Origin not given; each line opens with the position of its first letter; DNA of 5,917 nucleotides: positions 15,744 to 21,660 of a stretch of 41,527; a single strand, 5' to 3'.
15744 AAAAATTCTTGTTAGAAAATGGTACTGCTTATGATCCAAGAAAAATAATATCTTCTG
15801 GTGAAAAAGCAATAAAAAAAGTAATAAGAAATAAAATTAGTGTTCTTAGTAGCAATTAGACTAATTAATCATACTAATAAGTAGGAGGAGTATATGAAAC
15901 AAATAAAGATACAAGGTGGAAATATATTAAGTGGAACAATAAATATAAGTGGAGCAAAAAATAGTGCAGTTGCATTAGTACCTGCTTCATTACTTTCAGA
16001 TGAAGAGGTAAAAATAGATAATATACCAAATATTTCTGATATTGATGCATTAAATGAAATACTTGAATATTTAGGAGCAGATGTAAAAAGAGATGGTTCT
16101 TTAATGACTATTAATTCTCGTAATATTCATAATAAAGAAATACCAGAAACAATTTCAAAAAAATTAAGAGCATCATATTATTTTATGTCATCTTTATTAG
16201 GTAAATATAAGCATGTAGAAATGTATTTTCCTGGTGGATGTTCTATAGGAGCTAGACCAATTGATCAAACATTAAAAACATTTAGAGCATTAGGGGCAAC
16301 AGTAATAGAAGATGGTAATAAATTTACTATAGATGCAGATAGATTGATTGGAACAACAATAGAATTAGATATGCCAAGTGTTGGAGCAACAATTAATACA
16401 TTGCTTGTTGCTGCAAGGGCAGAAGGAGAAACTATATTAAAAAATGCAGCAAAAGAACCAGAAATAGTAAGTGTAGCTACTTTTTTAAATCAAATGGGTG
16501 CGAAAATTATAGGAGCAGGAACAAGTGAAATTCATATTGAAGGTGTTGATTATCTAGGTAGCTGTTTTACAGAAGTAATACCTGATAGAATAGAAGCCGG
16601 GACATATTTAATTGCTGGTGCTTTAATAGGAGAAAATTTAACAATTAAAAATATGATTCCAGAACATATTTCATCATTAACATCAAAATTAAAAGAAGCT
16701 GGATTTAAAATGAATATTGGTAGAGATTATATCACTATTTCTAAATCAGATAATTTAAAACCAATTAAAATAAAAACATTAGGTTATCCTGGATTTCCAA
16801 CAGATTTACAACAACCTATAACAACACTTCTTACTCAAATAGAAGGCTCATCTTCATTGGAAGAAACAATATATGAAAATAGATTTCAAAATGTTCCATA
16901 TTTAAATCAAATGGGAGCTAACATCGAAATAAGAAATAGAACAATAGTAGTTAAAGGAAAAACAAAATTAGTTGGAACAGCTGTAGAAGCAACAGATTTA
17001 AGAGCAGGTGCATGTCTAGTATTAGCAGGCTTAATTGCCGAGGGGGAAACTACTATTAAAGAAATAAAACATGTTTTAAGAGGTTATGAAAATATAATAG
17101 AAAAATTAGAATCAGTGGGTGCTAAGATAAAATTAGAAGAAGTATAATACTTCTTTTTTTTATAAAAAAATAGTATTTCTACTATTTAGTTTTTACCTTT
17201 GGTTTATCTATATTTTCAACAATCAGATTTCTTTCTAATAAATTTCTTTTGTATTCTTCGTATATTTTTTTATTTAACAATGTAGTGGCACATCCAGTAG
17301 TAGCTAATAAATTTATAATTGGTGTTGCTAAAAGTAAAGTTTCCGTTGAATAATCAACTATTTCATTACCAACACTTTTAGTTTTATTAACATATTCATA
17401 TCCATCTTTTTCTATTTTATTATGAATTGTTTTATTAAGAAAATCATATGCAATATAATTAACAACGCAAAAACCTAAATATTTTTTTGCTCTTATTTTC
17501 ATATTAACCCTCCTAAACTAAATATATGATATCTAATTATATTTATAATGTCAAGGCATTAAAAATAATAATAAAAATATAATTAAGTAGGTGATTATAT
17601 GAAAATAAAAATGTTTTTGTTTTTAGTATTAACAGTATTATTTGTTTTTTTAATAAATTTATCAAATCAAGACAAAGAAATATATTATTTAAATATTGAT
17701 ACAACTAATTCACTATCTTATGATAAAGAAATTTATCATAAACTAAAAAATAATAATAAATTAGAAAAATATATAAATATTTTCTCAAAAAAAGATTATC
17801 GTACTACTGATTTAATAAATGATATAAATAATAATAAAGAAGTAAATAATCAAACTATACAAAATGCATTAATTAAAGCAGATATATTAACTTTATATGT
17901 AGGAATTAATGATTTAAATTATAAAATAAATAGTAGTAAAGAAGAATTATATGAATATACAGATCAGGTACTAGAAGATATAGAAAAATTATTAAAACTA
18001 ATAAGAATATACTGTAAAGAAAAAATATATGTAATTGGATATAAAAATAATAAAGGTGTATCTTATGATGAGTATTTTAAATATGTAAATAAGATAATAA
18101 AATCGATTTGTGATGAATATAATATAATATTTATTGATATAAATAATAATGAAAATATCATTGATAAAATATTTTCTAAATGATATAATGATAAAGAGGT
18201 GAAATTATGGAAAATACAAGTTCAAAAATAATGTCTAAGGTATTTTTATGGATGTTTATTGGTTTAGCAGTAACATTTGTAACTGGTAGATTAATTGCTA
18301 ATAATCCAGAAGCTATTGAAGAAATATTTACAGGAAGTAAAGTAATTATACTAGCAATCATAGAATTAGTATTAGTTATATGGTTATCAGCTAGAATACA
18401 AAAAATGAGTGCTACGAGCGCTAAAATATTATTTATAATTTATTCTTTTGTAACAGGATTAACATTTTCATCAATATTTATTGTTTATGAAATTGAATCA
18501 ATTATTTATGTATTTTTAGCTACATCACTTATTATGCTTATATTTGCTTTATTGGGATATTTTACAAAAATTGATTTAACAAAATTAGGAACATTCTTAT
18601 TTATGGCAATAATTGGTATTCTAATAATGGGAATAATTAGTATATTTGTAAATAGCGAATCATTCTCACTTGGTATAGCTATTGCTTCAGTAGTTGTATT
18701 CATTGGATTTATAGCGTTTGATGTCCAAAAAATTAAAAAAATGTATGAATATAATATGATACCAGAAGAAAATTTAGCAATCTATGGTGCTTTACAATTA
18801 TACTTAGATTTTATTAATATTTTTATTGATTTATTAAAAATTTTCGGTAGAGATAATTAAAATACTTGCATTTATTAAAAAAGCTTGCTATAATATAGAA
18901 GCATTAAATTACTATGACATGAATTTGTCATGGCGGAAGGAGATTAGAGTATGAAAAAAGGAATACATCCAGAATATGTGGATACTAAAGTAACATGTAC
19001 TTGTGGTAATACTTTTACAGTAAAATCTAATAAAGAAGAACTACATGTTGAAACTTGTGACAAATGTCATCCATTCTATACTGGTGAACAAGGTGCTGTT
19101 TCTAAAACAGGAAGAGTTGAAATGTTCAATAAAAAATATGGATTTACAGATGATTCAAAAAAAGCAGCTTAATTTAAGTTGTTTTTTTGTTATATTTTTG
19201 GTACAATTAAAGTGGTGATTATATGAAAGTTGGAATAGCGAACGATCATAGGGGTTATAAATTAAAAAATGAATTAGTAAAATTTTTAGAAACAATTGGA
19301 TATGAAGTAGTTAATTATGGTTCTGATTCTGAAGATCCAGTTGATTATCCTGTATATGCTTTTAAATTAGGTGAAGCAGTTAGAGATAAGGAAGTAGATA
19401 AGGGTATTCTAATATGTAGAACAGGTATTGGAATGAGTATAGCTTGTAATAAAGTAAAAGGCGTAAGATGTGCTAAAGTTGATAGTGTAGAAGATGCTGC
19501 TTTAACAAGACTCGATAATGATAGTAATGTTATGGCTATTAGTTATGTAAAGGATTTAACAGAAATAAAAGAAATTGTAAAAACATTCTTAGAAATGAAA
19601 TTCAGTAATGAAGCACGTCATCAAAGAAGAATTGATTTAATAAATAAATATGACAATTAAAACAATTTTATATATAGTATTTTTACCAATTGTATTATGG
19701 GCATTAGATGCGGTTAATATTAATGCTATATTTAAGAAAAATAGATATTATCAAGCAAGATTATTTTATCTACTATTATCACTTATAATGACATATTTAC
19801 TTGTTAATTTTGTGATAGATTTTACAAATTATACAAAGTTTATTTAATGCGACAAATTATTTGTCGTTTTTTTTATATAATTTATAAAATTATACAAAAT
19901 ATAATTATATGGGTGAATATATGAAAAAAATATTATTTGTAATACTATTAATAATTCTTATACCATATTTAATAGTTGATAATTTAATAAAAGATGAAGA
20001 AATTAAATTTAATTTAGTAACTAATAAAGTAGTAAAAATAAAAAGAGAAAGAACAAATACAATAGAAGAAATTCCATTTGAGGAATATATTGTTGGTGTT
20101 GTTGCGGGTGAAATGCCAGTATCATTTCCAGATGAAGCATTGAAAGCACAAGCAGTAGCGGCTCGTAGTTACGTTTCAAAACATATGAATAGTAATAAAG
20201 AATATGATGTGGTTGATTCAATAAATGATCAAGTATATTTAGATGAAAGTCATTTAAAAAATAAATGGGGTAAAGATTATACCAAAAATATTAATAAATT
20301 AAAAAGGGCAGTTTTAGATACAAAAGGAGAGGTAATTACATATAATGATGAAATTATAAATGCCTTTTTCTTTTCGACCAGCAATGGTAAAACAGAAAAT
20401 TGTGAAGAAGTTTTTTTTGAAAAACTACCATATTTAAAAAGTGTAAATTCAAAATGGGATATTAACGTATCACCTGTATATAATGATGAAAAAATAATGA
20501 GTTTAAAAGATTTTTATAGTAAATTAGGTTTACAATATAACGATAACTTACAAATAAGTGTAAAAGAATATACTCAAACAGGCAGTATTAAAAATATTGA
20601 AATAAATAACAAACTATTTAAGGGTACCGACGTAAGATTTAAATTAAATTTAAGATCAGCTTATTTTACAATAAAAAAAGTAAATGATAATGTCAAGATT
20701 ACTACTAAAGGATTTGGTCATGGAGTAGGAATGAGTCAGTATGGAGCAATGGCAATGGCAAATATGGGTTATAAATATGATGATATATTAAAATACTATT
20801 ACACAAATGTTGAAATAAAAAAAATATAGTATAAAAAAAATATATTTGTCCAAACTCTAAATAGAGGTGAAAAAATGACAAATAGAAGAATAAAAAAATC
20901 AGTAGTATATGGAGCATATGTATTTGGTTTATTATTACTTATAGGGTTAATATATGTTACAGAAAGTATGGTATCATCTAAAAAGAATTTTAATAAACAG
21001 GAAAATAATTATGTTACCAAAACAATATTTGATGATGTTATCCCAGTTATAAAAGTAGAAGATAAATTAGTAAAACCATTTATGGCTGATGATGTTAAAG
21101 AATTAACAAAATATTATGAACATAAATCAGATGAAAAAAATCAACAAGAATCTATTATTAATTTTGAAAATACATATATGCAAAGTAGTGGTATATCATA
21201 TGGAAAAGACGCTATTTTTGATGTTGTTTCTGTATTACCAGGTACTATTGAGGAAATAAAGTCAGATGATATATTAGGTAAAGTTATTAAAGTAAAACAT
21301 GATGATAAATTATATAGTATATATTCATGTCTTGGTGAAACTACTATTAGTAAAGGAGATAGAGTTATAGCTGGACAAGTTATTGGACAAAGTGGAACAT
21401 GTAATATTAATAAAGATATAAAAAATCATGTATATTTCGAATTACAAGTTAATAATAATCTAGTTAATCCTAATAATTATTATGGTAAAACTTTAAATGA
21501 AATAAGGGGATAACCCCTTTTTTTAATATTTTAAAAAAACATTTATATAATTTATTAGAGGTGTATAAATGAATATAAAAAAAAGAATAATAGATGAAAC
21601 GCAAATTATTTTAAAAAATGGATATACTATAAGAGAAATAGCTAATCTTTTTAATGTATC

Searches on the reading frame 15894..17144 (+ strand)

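Call 29: search_protein_families(library=pfam, proteins=[window:15894-17144:+], max_evalue=0.001)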
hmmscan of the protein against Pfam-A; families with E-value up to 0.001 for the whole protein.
window:15894-17144:+ (417 aa): 1 family
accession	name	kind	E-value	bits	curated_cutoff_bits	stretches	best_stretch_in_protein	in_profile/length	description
PF00275.25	EPSP_synthase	-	1.8e-91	307.4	22.8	1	7-405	2-417/417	EPSP synthase (3-phosphoshikimate 1-carboxyvinyltransferase)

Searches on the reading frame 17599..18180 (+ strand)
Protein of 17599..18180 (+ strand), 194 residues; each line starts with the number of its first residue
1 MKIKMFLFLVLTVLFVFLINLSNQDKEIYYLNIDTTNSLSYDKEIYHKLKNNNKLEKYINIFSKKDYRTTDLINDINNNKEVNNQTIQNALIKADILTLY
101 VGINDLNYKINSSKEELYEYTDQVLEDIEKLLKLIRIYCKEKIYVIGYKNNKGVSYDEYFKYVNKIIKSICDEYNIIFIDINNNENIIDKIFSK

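Call 29: search_protein_families(library=pfam, proteins=[window:17599-18180:+], max_evalue=0.001)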
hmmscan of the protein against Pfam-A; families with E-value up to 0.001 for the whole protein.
window:17599-18180:+ (194 aa): 2 families
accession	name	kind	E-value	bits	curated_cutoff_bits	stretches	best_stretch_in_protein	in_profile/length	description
PF13472.12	Lipase_GDSL_2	-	6.4e-09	37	32.9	1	62-182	39-150/178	GDSL-like Lipase/Acylhydrolase family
PF00657.28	Lipase_GDSL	-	3.3e-05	24.6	23.6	1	71-186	72-178/208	GDSL-like Lipase/Acylhydrolase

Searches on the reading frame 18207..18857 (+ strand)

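Call 29: search_protein_families(library=pfam, proteins=[window:18207-18857:+], max_evalue=0.001)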
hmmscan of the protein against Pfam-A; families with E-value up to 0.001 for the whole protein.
window:18207-18857:+ (217 aa): 1 family
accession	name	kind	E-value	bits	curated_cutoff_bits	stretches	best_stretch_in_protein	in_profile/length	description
PF01027.25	Bax1-I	-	1.7e-47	162.3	34.1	1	7-213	2-207/207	Inhibitor of apoptosis-promoting Bax1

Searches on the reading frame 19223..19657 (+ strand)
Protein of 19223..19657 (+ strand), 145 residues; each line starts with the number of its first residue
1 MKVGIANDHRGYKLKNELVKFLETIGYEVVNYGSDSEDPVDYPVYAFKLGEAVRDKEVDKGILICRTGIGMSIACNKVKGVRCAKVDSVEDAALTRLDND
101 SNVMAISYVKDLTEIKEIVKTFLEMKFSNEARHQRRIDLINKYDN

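Call 29: search_protein_families(library=pfam, proteins=[window:19223-19657:+], max_evalue=0.001)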
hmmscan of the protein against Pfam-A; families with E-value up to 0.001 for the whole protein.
window:19223-19657:+ (145 aa): 1 family
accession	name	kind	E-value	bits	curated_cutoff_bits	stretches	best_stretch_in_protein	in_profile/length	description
PF02502.23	LacAB_rpiB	-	6e-47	159.5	24.7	1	3-140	1-138/138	Ribose/Galactose Isomerase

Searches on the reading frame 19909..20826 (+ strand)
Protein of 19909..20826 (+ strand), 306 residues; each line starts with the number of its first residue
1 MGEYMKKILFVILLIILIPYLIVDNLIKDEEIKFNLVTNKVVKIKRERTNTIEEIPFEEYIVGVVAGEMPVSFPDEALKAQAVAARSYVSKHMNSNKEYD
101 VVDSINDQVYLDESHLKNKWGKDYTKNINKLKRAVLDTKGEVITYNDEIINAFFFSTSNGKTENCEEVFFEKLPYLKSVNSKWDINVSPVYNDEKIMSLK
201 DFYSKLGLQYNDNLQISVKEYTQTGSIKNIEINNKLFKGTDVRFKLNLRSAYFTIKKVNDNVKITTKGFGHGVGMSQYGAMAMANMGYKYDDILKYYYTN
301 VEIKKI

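Call 30: search_protein_families(library=pfam, proteins=[window:19909-20826:+], max_evalue=0.001)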
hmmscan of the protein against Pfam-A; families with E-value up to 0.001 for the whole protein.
window:19909-20826:+ (306 aa): 1 family
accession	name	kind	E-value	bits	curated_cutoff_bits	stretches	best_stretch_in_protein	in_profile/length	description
PF08486.15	SpoIID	-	8.2e-28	97.3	23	1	46-145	2-97/97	Stage II sporulation protein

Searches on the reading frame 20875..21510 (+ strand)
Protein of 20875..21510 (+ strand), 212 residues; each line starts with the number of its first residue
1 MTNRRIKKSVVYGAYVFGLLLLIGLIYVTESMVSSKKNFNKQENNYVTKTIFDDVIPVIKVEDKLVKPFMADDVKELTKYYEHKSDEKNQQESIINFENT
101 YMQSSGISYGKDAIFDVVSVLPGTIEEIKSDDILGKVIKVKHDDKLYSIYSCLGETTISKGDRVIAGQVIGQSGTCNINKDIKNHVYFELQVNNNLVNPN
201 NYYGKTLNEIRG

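Call 30: search_protein_families(library=pfam, proteins=[window:20875-21510:+], max_evalue=0.001)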
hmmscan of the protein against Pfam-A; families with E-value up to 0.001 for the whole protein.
window:20875-21510:+ (212 aa): 1 family
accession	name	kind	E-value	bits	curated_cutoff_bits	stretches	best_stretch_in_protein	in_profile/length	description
PF01551.29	Peptidase_M23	-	5.3e-16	59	28.7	1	105-199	4-96/96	Peptidase family M23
